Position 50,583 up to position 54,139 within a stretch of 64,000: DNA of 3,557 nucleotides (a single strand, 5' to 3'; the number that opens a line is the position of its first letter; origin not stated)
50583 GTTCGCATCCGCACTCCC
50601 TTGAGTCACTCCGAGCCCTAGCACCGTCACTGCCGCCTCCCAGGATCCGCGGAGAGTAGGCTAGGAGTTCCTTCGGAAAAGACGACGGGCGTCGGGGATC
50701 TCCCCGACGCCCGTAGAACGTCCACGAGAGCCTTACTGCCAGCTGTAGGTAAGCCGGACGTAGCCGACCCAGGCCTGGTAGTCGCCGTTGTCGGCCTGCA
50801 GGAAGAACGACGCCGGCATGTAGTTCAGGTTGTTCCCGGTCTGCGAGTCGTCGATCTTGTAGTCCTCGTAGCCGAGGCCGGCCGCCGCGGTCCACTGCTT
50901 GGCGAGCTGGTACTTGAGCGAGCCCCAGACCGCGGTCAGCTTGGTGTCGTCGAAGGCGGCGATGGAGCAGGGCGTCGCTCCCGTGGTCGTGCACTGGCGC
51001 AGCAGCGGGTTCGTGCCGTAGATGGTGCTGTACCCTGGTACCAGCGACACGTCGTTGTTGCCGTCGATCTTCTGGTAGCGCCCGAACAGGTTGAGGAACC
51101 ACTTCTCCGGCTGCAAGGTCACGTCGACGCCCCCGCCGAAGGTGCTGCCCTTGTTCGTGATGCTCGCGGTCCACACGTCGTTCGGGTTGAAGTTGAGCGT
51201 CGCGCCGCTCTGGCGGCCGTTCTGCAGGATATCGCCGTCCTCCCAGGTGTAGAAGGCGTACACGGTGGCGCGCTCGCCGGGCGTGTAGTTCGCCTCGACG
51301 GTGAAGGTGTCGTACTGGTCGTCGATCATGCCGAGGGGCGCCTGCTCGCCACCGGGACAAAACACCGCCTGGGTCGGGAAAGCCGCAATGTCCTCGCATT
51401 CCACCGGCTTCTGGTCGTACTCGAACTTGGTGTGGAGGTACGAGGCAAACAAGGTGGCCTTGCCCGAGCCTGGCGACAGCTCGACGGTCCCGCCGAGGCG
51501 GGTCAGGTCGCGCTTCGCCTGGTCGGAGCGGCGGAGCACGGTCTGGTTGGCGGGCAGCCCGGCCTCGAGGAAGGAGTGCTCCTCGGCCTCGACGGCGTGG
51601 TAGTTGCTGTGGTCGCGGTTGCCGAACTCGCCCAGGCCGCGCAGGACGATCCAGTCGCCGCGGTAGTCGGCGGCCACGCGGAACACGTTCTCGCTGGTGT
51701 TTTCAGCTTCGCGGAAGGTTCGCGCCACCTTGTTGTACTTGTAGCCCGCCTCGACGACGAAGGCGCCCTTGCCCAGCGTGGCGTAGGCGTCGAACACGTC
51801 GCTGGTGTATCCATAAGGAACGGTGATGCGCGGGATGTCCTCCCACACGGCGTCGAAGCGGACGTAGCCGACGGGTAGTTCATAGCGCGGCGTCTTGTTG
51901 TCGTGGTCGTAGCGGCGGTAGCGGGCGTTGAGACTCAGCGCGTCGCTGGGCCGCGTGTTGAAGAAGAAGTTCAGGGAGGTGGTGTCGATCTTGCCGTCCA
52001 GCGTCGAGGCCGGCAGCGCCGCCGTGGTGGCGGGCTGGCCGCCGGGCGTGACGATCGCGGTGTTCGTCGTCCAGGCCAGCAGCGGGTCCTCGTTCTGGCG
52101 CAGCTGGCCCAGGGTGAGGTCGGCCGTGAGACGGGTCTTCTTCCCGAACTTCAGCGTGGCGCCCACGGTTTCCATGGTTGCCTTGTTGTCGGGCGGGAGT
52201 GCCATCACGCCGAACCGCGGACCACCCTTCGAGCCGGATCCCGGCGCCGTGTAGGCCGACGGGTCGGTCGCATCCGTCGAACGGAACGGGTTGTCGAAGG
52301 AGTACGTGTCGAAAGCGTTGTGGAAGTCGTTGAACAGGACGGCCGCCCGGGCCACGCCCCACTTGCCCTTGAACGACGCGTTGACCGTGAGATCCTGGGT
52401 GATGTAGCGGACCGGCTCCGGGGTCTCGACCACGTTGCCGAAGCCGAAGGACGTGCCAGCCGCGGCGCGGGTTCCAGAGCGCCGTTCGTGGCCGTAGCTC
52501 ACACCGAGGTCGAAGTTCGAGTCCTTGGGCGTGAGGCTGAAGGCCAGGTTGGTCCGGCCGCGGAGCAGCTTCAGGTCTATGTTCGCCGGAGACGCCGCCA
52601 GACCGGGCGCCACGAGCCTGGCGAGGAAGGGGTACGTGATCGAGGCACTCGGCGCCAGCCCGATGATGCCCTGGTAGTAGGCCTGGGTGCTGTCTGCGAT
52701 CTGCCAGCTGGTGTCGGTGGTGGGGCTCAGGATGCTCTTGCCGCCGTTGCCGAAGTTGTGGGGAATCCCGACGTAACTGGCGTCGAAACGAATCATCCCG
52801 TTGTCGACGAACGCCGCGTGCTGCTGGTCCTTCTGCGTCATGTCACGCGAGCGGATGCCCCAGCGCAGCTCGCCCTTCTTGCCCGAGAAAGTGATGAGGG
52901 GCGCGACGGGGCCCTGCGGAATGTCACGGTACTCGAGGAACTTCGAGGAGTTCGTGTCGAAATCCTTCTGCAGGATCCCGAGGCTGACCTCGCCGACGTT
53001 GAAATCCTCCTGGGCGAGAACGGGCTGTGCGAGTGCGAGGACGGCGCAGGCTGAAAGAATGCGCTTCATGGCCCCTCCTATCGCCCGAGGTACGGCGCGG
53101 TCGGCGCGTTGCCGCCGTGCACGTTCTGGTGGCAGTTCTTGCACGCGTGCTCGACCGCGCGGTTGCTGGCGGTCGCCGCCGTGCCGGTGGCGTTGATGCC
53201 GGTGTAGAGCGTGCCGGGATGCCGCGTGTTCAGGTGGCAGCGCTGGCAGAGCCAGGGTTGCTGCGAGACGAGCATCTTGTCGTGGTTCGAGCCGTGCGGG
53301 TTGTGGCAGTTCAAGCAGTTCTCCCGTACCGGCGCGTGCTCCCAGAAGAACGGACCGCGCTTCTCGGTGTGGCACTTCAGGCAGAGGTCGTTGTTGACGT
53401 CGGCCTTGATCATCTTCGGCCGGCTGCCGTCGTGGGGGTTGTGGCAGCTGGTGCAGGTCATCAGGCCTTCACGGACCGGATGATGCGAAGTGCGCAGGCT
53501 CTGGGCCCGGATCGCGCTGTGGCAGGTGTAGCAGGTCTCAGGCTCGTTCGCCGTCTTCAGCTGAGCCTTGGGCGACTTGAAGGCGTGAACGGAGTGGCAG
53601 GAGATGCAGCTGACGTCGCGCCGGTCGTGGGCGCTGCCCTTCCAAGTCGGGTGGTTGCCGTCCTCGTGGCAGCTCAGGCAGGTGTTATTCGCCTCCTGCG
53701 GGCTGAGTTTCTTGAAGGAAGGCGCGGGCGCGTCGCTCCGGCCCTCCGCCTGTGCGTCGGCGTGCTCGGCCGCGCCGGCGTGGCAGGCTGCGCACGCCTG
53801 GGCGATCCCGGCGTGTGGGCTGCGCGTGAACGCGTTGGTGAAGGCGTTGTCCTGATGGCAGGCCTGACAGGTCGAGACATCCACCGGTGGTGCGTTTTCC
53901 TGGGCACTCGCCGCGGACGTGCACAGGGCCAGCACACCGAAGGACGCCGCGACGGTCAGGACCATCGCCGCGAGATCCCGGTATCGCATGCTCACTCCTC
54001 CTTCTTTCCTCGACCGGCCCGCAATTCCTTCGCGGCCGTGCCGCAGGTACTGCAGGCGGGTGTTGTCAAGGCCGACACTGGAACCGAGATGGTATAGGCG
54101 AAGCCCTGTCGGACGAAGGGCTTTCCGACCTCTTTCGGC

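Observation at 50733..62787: Hybrid extracellular electron transfer supercluster: MtrAB conduit plus three Geobacter-type inner-membrane modules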

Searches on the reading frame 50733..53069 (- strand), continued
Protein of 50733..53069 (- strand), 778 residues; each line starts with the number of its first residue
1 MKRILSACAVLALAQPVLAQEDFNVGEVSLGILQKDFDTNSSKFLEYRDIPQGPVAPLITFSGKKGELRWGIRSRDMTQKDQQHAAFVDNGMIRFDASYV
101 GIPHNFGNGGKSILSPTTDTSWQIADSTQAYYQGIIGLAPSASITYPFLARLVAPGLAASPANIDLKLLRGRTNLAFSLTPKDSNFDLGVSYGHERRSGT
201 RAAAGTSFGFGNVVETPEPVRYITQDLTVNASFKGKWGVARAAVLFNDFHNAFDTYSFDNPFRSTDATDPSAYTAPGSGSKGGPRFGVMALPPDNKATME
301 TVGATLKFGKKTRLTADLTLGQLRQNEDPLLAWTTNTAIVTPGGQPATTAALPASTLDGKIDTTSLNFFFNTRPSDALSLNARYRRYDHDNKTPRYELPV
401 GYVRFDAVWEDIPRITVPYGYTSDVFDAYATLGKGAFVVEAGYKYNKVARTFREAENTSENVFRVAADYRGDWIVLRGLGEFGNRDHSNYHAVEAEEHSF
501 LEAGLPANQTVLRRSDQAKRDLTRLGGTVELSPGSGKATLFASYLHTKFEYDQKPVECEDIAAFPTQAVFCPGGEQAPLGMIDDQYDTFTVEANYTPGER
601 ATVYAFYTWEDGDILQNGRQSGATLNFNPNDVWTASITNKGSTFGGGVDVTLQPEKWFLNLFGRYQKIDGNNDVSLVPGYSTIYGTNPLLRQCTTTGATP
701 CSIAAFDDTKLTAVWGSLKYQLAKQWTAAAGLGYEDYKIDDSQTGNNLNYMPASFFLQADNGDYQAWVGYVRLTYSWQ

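Call 64: find_encoding_contigs(protein=P0247, flank=10000, max_places=2)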
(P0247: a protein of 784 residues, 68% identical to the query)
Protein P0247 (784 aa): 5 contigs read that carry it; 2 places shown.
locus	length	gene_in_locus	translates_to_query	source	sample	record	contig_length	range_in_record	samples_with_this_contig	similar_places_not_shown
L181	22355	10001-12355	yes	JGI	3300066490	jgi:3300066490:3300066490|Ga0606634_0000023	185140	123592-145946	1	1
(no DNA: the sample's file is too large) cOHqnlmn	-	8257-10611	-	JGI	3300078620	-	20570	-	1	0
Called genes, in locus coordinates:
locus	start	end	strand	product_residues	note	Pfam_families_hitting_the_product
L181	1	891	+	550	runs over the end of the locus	PF24923:ATP-grasp_IQCH (weak), PF18105:PGM1_C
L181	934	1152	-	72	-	-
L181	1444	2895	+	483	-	-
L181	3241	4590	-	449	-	-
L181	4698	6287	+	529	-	PF00989:PAS, PF13188:PAS_8, PF08448:PAS_4, PF13426:PAS_9, PF24820:Diguanyl_cycl_sensor, PF02518:HATPase_c, PF00072:Response_reg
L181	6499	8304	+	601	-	PF00390:malic, PF03949:Malic_M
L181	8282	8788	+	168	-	-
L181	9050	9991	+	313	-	PF22113:Mtrc-MtrF_II-IV_dom (faint), PF14522:Cytochrome_C7 (faint), PF14537:Cytochrom_c3_2 (weak), PF09699:Paired_CXXCH_1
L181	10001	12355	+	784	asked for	PF11854:MtrB_PioB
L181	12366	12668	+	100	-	-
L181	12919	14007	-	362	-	PF08240:ADH_N, PF16912:Glu_dehyd_C (weak), PF00107:ADH_zinc_N, PF13602:ADH_zinc_N_2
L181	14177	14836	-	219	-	PF04305:DUF455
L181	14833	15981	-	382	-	PF04055:Radical_SAM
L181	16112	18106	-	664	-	PF09699:Paired_CXXCH_1 (faint), PF14537:Cytochrom_c3_2 (faint), PF14522:Cytochrome_C7 (weak), PF22113:Mtrc-MtrF_II-IV_dom (faint), PF01292:Ni_hydr_CYTB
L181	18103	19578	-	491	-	PF03264:Cytochrom_NNT (weak), PF14522:Cytochrome_C7 (faint)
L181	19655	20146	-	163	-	PF08592:Anthrone_oxy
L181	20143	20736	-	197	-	-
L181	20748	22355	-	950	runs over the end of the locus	PF00005:ABC_tran (faint), PF02463:SMC_N (faint), PF03193:RsgA_GTPase (faint), PF13191:AAA_16 (faint), PF13304:AAA_21 (faint), PF13401:AAA_22 (faint), PF17760:UvrA_inter, PF17755:UvrA_DNA-bind, +3 more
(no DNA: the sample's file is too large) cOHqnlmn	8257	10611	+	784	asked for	PF11854:MtrB_PioB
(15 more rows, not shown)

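Call 82: predict_structure(alignment_id=A2)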
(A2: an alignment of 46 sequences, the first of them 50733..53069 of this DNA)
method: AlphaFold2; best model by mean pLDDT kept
length: 778 residues; sequences in the alignment: 46
mean_pLDDT: 80.8   pTM: 0.74
mean pLDDT of the five models: 80.8, 79.9, 77.2, 75.9, 69.5
residues with pLDDT >= 90: 321; 70-90: 271; 50-70: 117; < 50: 69
segments of 3 or more residues with pLDDT < 50: 1-19, 204-214, 621-627, 681-687, 694-699, 746-760
pLDDT, mean of each block of 10 residues (from residue 1): 32 39 86 79 57 80 91 80 91 94 70 81 87 87 76 81 77 95 91 92 49 60 95 95 96 86 79 63 82 91 96 97 85 91 92 89 97 94 97 91 83 87 97 93 94 75 96 94 87 69 66 63 97 87 97 79 67 73 93 91 96 79 48 76 96 87 93 63 44 49 66 95 92 89 50 37 81 89
secondary structure, 60 per line:
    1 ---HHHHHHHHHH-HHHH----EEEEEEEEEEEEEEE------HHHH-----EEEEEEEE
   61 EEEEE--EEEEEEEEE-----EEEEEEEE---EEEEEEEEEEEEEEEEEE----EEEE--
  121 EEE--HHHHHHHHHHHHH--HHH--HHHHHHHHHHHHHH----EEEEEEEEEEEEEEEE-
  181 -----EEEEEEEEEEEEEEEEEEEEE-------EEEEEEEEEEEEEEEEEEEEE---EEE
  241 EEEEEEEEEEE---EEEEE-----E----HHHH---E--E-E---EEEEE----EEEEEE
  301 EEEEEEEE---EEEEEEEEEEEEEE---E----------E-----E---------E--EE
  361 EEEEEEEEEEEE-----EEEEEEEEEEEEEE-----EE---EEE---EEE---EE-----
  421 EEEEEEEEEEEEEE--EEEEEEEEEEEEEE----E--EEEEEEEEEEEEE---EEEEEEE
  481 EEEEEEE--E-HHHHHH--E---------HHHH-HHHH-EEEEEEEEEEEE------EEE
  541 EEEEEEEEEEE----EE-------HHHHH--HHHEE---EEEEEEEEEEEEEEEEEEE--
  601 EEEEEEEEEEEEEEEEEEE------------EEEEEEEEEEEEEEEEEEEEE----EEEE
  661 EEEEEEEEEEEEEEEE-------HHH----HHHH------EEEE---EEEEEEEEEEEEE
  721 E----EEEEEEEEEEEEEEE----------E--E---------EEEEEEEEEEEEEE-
elements in order (helices of 4 or more, strands of 3 or more residues): H4-13 H15-18 E23-37 H44-47 E53-65 E68-76 E82-89 E93-110 E115-118 E121-123 H126-138 H146-159 E164-179 E186-206 E214-234 E238-251 E255-259 H270-273 E286-290 E295-308 E312-325 E359-372 E378-391 E402-404 E408-410 E421-434 E437-450 E458-470 E474-487 H492-497 H510-513 H515-518 E520-531 E538-551 H565-569 E580-598 E601-619 E632-652 E657-676 H691-694 E701-704 E708-721 E726-740 E764-777

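Call 84: fold_search(model_id=the predicted structure, library=pdb)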
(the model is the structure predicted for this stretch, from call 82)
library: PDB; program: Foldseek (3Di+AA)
matches with E <= 10: 864; with E <= 0.001: 368
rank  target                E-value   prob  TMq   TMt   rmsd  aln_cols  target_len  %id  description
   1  6r2q_B                7.3e-39  1.00  0.71  0.85   4.7       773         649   19  Structure of the Mtr complex (released 2020-04-22)
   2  4rdr                  6.5e-12  1.00  0.36  0.39  12.1       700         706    9  Structure of the bacterial Zn-transporter ZnuD from Neisseria meningitidis (locked conformation bound to zinc and cadmiu (released 2015-08-19)
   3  9nn6_A                2.8e-11  1.00  0.36  0.43  13.2       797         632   11  E. coli Cir in Complex with the RBD of Microcin V (released 2025-09-24)
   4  5fr8_A                1.1e-10  1.00  0.36  0.39  11.5       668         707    9  Crystal structure of the siderophore receptor PirA from Acinetobacter baumannii (released 2016-05-11)
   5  4rdt_A                1.2e-10  1.00  0.35  0.42  10.7       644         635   10  Structure of the bacterial Zn-transporter ZnuD from Neisseria meningitidis (flexible conformation bound to a zinc ion) (released 2015-08-19)
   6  6e4v                  1.3e-10  1.00  0.35  0.40  15.8       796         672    8  The Crystal Structure of FhuE from E. coli in complex with its substrate Coprogen (released 2019-04-10)
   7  6bpm_A                2.2e-10  1.00  0.36  0.39  14.3       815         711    9  The crystal structure of the Ferric-Catecholate import receptor Fiu from K12 E. coli: Closed form (C21) (released 2018-11-28)
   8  8a60_A                2.5e-10  1.00  0.34  0.37  16.6       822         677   10  Crystal structure of FhuA in complex with the superinfection exclusion lipoprotein Llp (released 2022-10-05)
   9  1fep                  3.1e-10  1.00  0.38  0.42  10.1       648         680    9  FERRIC ENTEROBACTIN RECEPTOR (released 1999-01-13)
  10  1by5_A                3.6e-10  1.00  0.33  0.36  16.4       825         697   10  FHUA FROM E. COLI, WITH ITS LIGAND FERRICHROME (released 1999-01-13)
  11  4rdt_B                4.3e-10  1.00  0.36  0.43  10.4       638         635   10  Structure of the bacterial Zn-transporter ZnuD from Neisseria meningitidis (flexible conformation bound to a zinc ion) (released 2015-08-19)
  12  2hdi_A                5.1e-10  1.00  0.35  0.44  12.5       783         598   10  Crystal structure of the Colicin I receptor Cir from E.coli in complex with receptor binding domain of Colicin Ia. (released 2007-05-08)
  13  4rvw                  5.7e-10  1.00  0.35  0.43  10.6       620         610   11  Structure of the bacterial Zn-transporter ZnuD from Neisseria meningitidis (soaked with 20 micromolar Zinc) (released 2015-08-19)
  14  4b7o                  8.9e-10  1.00  0.39  0.45   9.9       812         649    8  THE FrpB IRON TRANSPORTER FROM NEISSERIA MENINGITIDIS (F5-1 VARIANT) APOPROTEIN FORM (released 2013-01-23)
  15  4epa                  1.3e-09  1.00  0.34  0.40  15.5       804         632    8  The crystal structure of the ferric yersiniabactin uptake receptor FyuA from Yersinia pestis (released 2012-06-20)
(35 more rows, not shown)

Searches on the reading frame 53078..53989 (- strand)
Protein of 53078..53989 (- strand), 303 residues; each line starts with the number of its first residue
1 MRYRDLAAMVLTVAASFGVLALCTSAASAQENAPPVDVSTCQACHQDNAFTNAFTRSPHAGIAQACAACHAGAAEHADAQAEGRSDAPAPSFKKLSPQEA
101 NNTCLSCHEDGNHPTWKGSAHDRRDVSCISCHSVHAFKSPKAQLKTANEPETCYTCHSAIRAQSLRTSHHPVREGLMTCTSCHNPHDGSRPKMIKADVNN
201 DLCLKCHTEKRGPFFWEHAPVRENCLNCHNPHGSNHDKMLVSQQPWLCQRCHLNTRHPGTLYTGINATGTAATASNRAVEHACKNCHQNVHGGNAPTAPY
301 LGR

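Call 6: search_protein_families(library=pfam, proteins=[window:53078-53989:-], max_evalue=0.01)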
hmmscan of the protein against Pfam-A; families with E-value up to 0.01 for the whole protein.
window:53078-53989:- (303 aa): 5 families
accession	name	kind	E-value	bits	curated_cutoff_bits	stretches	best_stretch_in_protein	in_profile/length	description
PF09699.15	Paired_CXXCH_1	-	2e-36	123.8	20.6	3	218-255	1-39/41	Doubled CXXCH motif (Paired_CXXCH_1)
PF14537.11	Cytochrom_c3_2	-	5.7e-12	46.4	25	2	121-208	2-79/79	Cytochrome c3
PF14522.11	Cytochrome_C7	-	2.1e-11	43.9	24.8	1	174-230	10-67/67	Cytochrome c7 and related cytochrome c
PF22113.1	Mtrc-MtrF_II-IV_dom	-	6.2e-11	42.6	30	2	29-113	72-168/176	Outer membrane cytochrome MtrC/MtrF-like, domains II/IV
PF22678.1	Cytochrom_c_NrfB-like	-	5.8e-10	40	27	2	66-145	1-78/89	Cytochrome c-type protein NrfB-like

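Call 7: search_protein_families(library=ncbifam, proteins=[window:53078-53989:-], max_evalue=0.01)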
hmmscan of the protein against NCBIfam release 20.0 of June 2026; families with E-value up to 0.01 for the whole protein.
window:53078-53989:- (303 aa): 10 families
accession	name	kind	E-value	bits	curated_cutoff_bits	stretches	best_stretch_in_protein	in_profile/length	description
TIGR03508.1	decahem_SO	subfamily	9.2e-73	244.9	192.2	1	39-296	3-257/258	DmsE family decaheme c-type cytochrome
NF041028.1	decahem_GSU2203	exception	4e-64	216.8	325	1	28-298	26-306/317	GSU2203 family decaheme c-type cytochrome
TIGR01905.1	paired_CXXCH_1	subfamily_domain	4.5e-27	93.7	25.2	3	218-254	1-38/41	doubled CXXCH domain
TIGR03153.1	cytochr_NrfH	equivalog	6.1e-12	45.8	134.2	2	136-257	14-138/138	cytochrome c nitrite reductase small subunit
NF008659.0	PRK11659.1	equivalog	3.4e-08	33.4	184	2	39-164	47-174/188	cytochrome c nitrite reductase pentaheme subunit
NF049875.1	NetB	exception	7.5e-07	29.2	380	1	37-160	71-198/211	Nrf-like electron transfer protein NetB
TIGR03146.1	cyt_nit_nrfB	equivalog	9.7e-07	29.2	166.6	1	98-159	81-143/145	cytochrome c nitrite reductase pentaheme subunit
NF045713.1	CxxCH_16_HmcA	equivalog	3e-06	26.1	400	1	153-299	114-245/541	sulfate respiration complex hexadecaheme cytochrome HmcA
NF047727.1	4hemeCytCCctA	equivalog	8.6e-05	22.6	180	1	131-211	40-108/109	tetraheme c-type cytochrome CctA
NF045722.1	c3_cytochr_TmcA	equivalog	0.0038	17.1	114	0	196-256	55-114/125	acidic tetraheme cytochrome c3 TmcA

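Call 18: search_solved_structures(query=window:53078-53989:-, max_evalue=0.001)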
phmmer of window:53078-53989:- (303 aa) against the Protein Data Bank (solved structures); distinct sequences matched with E-value up to 0.001: 2.
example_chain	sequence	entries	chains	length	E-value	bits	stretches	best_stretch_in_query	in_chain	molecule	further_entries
6r2q_A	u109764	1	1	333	2.9e-55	191.1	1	31-301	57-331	Cystathionine beta-synthase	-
2ozy_A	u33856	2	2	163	0.00019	24.2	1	40-162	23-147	Cytochrome c-type protein nrfB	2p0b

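Call 78: search_solved_structures(query=window:53078-53989:-, max_evalue=1e-10, show_alignments=1)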
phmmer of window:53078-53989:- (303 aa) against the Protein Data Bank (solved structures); distinct sequences matched with E-value up to 1e-10: 1.
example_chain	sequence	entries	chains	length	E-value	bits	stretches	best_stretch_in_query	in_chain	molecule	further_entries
6r2q_A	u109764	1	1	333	2.9e-55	191.1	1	31-301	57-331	Cystathionine beta-synthase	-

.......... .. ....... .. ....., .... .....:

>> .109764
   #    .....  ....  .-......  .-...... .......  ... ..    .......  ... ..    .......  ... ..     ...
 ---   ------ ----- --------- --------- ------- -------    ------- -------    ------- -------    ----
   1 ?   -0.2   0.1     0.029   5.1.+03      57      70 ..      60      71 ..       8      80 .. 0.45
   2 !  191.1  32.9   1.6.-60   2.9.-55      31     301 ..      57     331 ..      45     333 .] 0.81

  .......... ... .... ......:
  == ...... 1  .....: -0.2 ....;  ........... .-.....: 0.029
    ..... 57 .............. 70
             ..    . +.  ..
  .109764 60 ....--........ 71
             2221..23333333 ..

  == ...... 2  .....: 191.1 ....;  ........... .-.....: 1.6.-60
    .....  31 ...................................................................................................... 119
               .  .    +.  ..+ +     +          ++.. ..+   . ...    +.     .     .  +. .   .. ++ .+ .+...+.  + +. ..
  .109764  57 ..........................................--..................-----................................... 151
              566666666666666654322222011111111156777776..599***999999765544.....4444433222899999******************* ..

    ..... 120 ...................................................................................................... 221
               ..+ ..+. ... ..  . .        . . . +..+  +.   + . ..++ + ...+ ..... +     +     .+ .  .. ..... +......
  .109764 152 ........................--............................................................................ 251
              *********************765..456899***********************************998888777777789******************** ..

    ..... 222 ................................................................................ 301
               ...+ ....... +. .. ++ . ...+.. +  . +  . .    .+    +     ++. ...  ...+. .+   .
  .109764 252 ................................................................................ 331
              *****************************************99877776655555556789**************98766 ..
